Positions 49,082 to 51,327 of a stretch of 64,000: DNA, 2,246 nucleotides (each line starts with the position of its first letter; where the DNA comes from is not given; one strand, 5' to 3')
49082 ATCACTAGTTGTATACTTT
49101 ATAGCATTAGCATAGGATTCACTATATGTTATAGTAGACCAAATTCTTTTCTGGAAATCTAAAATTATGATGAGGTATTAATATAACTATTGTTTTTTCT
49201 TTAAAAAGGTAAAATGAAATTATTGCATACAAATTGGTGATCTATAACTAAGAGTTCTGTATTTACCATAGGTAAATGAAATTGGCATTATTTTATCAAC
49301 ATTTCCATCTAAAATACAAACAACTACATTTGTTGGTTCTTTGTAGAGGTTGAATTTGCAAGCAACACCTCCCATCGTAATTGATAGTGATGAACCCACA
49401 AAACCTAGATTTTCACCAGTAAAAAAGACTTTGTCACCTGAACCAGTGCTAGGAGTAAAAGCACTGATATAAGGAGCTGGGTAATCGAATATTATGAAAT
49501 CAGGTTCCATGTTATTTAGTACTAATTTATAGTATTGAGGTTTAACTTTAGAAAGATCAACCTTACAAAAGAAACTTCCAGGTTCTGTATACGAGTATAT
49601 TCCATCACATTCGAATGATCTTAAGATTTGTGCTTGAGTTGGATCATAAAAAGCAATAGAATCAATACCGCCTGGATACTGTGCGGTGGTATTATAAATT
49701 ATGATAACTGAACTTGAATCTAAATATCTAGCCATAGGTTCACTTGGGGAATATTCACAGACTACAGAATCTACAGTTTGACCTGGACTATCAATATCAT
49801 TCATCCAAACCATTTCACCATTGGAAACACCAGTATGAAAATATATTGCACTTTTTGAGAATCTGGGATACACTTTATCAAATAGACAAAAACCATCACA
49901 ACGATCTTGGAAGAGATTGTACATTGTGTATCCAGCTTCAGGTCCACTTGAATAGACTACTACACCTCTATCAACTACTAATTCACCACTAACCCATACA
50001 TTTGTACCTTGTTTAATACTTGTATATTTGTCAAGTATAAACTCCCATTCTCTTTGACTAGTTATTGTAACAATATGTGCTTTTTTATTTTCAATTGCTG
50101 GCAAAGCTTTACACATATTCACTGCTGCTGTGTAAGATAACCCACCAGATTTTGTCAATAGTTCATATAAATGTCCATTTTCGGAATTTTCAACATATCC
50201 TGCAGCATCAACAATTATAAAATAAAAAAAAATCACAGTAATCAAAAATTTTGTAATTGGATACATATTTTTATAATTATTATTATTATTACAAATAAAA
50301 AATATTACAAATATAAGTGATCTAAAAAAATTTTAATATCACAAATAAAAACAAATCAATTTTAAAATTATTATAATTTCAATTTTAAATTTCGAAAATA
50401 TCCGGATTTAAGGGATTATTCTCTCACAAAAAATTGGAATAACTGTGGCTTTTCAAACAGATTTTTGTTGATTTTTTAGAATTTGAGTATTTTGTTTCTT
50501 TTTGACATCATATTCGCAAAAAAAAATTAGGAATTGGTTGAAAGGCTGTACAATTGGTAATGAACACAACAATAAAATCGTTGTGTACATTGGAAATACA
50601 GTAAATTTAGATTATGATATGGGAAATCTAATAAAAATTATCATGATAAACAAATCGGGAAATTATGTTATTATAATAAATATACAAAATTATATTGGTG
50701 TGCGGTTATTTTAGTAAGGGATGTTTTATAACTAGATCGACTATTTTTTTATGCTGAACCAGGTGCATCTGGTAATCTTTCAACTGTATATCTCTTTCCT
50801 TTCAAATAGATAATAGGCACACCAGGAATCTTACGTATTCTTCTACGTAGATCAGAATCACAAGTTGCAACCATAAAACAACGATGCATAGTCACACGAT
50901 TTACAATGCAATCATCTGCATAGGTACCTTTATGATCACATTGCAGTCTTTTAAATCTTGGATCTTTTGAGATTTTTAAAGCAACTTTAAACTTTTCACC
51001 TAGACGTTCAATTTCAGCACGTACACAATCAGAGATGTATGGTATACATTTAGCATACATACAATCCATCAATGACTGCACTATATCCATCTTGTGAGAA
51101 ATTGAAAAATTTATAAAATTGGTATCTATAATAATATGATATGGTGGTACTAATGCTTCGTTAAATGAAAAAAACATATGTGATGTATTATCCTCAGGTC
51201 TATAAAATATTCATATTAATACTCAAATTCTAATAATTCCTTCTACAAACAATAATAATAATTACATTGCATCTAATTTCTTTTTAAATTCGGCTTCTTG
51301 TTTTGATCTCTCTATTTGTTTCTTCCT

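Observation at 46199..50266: C-type lectin + IPT/TIG + EGF + single-TM surface protein (Tgr-like allorecognition/adhesion architecture) with an extra lectin head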

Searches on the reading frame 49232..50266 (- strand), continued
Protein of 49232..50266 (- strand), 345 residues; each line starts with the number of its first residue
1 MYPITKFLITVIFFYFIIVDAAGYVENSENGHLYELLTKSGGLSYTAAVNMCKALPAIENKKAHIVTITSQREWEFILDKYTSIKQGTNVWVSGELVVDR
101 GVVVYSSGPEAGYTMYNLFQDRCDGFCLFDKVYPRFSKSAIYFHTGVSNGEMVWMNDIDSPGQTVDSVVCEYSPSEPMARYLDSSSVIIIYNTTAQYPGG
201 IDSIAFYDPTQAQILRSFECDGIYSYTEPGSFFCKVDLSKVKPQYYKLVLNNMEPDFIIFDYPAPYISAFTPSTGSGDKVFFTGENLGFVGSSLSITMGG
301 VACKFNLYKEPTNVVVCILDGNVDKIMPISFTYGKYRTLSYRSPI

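Call 66: search_protein_families(library=pfam, proteins=[P0008, P0009, P0011, P0018, P0025], max_evalue=0.01)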
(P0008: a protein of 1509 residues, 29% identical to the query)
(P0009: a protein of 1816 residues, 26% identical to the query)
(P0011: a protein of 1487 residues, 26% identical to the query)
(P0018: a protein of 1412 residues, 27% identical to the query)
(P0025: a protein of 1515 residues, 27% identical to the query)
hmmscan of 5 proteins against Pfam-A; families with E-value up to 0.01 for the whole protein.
P0008 (1509 aa): 3 families
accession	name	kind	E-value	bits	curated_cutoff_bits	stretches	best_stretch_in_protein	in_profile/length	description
PF01833.30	TIG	-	4.7e-20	71.8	20.9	2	579-650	2-78/84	IPT/TIG domain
PF23106.1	EGF_Teneurin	-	4.6e-05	23.8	24.3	1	1181-1208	4-29/30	Teneurin-like EGF domain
PF25024.1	EGF_TEN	-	0.0012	18.9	65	1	1180-1209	1-28/234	Teneurin EGF domain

P0009 (1816 aa): 4 families
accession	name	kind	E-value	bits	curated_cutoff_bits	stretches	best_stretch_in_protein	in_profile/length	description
PF01833.30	TIG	-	4.7e-34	116.7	20.9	6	260-337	1-77/84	IPT/TIG domain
PF25024.1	EGF_TEN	-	5.6e-05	23.3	65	1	1493-1538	93-138/234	Teneurin EGF domain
PF18720.7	EGF_Tenascin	-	0.00024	21.5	25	1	1495-1522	2-28/29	Tenascin EGF domain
PF23106.1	EGF_Teneurin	-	0.0094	16.4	24.3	0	1495-1523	1-28/30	Teneurin-like EGF domain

P0011 (1487 aa): 5 families
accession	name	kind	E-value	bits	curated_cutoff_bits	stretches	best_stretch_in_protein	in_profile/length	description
PF01833.30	TIG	-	3.4e-44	149.2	20.9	7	650-725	9-84/84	IPT/TIG domain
PF22933.1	ComC_SSD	-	6.1e-09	36.3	24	1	1204-1370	20-196/222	ComC, supersandwich domain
PF25024.1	EGF_TEN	-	0.0007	19.7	65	1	1146-1178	94-125/234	Teneurin EGF domain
PF23106.1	EGF_Teneurin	-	0.0016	18.9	24.3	1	1147-1176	1-28/30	Teneurin-like EGF domain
PF07974.19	EGF_2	-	0.0086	16.9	22.1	0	1147-1175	1-32/32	EGF-like domain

P0018 (1412 aa): 5 families
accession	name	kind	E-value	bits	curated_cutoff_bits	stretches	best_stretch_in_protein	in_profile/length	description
PF01833.30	TIG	-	1.5e-27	95.8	20.9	3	1010-1081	13-83/84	IPT/TIG domain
PF22933.1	ComC_SSD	-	6.1e-11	42.8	24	1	1131-1346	9-222/222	ComC, supersandwich domain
PF25024.1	EGF_TEN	-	3.4e-05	24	65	1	1087-1133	29-72/234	Teneurin EGF domain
PF07974.19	EGF_2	-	0.00067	20.4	22.1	1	1088-1116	1-32/32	EGF-like domain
PF23106.1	EGF_Teneurin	-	0.001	19.5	24.3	1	1088-1118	1-29/30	Teneurin-like EGF domain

P0025 (1515 aa): 6 families
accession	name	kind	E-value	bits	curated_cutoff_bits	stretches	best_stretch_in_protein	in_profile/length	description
PF01833.30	TIG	-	3.1e-27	94.8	20.9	4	589-662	12-84/84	IPT/TIG domain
PF22933.1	ComC_SSD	-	3.8e-09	36.9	24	1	1234-1452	9-222/222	ComC, supersandwich domain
PF25024.1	EGF_TEN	-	1.2e-05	25.5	65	1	1189-1236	28-72/234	Teneurin EGF domain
PF07974.19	EGF_2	-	0.00093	19.9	22.1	1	1191-1219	1-32/32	EGF-like domain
PF24612.2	Ig_TgrO1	-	0.0013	19.3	27.9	1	1022-1088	3-72/81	TgrO1-like, immunoglobulin-like domain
PF23106.1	EGF_Teneurin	-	0.0014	19.1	24.3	1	1191-1221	1-29/30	Teneurin-like EGF domain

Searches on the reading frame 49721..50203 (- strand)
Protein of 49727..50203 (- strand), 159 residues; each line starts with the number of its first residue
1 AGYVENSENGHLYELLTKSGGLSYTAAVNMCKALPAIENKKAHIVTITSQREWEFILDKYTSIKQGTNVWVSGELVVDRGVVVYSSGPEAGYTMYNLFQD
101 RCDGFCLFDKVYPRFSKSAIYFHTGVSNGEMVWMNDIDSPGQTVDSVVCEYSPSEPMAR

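Call 24: search_protein_families(library=pfam, max_evalue=10, proteins=[window:49727-50203:-])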
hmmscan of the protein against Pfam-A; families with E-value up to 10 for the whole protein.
seq(159 aa): 1 family
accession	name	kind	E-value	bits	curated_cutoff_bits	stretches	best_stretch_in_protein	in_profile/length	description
PF00059.27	Lectin_C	-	0.011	16.9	22.6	1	23-72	4-45/107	Lectin C-type domain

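Call 32: search_solved_structures(query=A2, max_evalue=0.001, show_alignments=2)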
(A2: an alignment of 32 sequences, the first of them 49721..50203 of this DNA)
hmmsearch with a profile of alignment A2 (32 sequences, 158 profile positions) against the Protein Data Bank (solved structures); distinct sequences matched with E-value up to 0.001: 130 (the best 60 are shown).
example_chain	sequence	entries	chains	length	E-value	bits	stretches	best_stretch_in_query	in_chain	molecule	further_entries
7qsr_A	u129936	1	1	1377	8.2e-28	100.4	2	8-145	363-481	Secretory phospholipase A2 receptor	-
7jpt_A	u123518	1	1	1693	4.2e-17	65.6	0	9-90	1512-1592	Lymphocyte antigen 75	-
7jpu_A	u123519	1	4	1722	4.8e-17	65.4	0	9-90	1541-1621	Lymphocyte antigen 75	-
5xts_A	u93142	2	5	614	7.3e-16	61.6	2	8-147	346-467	Macrophage mannose receptor 1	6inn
9wyt_J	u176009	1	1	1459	1.4e-15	60.7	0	7-86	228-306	yolk sac IgY receptor precursor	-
5e4k_A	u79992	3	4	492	1.5e-11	47.5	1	8-145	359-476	C-type mannose receptor 2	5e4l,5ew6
5ao6_A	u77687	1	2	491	1.6e-11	47.4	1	8-145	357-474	C-TYPE MANNOSE RECEPTOR 2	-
5ao5_A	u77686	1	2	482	1.9e-11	47.2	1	8-145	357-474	C-TYPE MANNOSE RECEPTOR 2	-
5xtw_A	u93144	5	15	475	3.6e-11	46.3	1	8-146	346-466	Macrophage mannose receptor 1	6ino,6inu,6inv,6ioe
4wqq_A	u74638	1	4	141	2.1e-10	43.8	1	10-145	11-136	Lectin CEL-I, N-acetyl-D-galactosamine-specific C-type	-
1umr_C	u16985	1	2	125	8.6e-10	41.8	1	12-88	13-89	CONVULXIN BETA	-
1uos_B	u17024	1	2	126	8.8e-10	41.8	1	12-88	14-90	CONVULXIN BETA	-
8rcy_A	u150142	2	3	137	1.8e-09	40.8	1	11-145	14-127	C-type lectin domain family 4 member M | Isoform 1 of C-type lectin domain family 4 member M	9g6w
1xph_A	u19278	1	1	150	1.9e-09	40.7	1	11-145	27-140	CD209 antigen-like protein 1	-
1k9j_A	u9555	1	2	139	1.9e-09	40.7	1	11-145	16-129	mDC-SIGN2 TYPE I ISOFORM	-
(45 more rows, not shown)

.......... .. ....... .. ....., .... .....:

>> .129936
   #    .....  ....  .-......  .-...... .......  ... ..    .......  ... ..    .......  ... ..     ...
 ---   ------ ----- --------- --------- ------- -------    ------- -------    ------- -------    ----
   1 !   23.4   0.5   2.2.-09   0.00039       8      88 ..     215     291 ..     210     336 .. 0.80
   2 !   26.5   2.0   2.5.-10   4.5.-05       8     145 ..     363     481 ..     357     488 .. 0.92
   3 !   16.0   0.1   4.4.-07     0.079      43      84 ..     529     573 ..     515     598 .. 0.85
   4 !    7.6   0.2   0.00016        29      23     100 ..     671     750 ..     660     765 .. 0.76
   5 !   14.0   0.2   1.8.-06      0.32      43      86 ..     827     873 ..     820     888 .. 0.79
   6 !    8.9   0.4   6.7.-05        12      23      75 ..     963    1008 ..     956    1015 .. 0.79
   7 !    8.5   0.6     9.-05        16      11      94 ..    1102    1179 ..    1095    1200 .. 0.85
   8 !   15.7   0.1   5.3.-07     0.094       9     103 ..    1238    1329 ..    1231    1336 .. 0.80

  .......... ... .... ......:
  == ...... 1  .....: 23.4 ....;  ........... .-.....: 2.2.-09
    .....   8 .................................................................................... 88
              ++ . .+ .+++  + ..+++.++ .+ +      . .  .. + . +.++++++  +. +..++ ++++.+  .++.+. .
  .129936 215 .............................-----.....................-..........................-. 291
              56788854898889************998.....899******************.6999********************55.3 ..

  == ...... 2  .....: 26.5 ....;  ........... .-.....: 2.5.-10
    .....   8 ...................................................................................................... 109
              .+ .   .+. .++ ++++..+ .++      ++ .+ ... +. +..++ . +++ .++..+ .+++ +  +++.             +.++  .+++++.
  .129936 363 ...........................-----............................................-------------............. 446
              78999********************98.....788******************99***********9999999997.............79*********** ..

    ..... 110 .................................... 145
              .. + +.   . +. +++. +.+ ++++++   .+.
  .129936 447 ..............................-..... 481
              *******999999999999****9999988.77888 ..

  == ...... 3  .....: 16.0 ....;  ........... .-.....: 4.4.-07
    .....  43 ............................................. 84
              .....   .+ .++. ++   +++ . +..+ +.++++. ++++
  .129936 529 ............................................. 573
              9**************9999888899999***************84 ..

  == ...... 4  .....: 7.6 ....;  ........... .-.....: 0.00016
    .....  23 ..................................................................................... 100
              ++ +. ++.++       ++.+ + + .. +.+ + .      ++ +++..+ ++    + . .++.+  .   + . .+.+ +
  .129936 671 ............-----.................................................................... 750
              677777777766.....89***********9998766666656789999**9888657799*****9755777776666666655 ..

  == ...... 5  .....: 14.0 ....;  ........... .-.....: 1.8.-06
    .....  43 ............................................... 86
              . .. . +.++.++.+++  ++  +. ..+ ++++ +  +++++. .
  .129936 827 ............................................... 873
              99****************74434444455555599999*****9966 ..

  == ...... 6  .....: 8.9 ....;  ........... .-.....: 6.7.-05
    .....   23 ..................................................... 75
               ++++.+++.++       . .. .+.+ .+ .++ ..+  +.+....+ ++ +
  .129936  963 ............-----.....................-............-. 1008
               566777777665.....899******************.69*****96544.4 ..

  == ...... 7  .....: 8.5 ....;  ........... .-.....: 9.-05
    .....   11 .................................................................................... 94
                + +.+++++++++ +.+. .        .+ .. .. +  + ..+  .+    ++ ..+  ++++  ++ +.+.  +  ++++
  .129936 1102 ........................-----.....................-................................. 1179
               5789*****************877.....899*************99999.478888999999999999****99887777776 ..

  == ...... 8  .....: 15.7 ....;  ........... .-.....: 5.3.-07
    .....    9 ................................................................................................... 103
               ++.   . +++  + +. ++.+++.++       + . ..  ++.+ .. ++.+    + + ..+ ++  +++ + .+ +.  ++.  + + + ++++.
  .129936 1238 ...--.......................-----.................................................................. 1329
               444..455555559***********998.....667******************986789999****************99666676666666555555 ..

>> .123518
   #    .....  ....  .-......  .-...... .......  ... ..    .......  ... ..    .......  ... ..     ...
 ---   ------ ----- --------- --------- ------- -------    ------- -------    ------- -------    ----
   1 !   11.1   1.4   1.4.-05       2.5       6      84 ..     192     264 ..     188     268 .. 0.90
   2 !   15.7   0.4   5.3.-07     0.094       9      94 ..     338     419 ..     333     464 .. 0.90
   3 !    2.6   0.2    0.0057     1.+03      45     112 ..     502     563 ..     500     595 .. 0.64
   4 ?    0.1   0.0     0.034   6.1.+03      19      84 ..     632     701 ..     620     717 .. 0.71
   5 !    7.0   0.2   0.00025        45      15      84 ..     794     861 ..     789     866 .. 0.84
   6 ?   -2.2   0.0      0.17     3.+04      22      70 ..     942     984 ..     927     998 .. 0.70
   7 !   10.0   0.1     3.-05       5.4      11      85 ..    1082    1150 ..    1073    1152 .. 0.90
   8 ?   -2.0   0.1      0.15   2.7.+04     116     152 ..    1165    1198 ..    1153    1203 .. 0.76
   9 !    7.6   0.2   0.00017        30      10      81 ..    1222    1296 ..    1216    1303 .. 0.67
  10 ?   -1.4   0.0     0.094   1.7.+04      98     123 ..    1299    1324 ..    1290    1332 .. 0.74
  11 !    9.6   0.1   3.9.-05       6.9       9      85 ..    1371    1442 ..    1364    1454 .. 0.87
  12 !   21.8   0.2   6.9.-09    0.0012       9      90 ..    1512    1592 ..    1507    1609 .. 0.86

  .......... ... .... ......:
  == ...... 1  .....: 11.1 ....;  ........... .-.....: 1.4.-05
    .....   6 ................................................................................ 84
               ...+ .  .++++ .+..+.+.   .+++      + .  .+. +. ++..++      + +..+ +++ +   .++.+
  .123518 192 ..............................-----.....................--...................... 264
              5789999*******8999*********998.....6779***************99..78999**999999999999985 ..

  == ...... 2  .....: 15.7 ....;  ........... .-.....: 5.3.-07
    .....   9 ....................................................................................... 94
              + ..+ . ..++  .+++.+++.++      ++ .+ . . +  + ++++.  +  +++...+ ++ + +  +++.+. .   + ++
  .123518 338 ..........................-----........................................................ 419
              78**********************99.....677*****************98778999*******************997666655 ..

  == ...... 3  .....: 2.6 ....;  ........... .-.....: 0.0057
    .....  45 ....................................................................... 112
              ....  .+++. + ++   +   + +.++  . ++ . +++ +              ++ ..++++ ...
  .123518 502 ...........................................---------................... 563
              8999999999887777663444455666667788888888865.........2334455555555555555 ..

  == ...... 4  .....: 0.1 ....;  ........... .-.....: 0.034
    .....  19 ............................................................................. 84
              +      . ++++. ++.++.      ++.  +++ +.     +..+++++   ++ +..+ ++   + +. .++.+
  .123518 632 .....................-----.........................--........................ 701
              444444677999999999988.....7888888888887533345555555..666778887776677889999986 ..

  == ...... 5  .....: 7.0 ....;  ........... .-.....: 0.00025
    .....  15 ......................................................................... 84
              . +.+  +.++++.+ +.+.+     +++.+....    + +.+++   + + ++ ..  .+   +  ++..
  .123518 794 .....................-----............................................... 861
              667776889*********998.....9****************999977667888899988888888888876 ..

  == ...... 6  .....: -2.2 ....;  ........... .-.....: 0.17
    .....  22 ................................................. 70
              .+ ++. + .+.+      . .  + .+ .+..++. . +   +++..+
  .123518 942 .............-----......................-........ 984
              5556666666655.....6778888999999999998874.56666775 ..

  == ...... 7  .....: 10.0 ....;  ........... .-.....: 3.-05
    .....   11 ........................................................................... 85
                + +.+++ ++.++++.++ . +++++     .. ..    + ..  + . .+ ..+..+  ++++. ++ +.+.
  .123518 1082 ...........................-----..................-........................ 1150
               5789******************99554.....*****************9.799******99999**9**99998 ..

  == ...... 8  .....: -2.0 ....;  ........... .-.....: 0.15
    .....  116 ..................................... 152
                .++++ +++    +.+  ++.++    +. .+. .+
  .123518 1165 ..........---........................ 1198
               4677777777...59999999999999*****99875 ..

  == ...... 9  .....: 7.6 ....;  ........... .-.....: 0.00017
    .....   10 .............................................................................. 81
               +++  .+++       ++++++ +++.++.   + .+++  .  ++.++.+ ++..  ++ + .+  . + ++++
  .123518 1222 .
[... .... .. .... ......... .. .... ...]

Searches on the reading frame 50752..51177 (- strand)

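Call 50: search_protein_families(library=pfam, proteins=[window:50752-51177:-], max_evalue=0.001)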
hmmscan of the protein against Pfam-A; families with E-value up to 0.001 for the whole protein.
window:50752-51177:- (142 aa): 2 families
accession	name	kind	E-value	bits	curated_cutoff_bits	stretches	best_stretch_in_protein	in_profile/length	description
PF04900.18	Fcf1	-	3.6e-32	111.1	21.4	1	38-134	1-99/99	Fcf1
PF18477.7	PIN_9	-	2.3e-08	34.7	26.3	1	15-128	1-116/116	PIN like domain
